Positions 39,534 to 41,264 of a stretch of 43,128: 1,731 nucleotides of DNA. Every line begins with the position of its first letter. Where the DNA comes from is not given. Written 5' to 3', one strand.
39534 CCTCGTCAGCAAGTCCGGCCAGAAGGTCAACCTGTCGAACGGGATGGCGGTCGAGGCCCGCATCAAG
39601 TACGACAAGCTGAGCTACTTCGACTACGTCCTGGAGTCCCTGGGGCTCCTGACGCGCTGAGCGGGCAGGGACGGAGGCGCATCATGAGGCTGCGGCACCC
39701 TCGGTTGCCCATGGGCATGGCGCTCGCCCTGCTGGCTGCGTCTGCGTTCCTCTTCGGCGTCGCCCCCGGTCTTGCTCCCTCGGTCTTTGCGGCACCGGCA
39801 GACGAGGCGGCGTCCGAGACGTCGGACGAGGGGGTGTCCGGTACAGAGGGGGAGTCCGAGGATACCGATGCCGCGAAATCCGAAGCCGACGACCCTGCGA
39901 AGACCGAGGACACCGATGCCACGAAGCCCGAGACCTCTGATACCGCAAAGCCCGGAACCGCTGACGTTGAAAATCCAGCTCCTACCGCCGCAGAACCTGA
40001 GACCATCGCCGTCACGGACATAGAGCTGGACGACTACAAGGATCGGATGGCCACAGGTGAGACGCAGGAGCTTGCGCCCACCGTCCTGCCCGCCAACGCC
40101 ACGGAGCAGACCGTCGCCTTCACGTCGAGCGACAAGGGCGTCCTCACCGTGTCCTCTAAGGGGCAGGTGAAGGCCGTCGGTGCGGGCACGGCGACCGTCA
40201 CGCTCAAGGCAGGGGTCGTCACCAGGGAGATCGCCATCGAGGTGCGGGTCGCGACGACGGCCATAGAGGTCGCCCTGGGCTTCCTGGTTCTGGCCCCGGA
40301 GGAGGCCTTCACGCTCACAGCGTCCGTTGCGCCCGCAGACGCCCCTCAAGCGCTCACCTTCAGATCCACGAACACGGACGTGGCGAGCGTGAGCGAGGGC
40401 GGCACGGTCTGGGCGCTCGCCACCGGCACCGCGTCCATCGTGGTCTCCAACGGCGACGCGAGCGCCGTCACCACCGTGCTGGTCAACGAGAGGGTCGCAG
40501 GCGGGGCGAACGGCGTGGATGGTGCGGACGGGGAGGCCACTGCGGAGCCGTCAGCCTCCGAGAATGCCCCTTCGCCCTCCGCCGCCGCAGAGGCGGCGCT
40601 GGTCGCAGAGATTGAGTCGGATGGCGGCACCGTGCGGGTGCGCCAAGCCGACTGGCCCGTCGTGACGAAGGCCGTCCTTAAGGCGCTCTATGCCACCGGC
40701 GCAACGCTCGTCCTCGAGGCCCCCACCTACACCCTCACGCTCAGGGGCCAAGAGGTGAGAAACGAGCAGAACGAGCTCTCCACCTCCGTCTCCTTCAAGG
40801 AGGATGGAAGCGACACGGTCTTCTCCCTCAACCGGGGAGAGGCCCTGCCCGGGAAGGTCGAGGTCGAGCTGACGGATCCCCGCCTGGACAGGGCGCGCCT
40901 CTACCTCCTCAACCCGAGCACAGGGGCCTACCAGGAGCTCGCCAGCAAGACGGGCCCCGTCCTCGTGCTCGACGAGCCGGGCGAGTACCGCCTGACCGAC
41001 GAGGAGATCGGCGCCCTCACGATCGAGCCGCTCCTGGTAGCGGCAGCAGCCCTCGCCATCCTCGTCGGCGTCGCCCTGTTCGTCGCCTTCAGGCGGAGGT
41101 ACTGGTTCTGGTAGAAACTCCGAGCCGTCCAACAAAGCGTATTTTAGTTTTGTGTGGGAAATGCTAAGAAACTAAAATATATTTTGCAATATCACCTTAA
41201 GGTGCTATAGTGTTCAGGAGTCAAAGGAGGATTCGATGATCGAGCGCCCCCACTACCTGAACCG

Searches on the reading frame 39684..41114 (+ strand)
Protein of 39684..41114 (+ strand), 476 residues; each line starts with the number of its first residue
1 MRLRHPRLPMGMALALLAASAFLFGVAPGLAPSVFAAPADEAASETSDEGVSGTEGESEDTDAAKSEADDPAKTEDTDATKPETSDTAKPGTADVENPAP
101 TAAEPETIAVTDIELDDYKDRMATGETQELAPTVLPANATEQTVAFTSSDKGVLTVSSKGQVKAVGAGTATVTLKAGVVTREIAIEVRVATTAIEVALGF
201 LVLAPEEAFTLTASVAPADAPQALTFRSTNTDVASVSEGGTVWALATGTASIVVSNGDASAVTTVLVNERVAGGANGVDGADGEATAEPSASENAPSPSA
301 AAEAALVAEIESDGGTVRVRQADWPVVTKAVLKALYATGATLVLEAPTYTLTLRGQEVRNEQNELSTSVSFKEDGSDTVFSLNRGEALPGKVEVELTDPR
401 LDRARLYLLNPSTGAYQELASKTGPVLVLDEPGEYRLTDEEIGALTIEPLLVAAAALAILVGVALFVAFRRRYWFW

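Call 37: search_protein_families(library=pfam, proteins=[window:39684-41114:+], max_evalue=0.00001)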
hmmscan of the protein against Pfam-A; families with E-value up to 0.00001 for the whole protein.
window:39684-41114:+ (476 aa): 2 families
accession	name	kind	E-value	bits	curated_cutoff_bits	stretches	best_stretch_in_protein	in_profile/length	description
PF02368.24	Big_2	-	4.7e-17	62.1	22.8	2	109-180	1-72/79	Bacterial Ig-like domain (group 2)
PF22359.2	Big-like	-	1.6e-09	38.3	27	1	143-187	2-46/48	Bacterial Ig-like domain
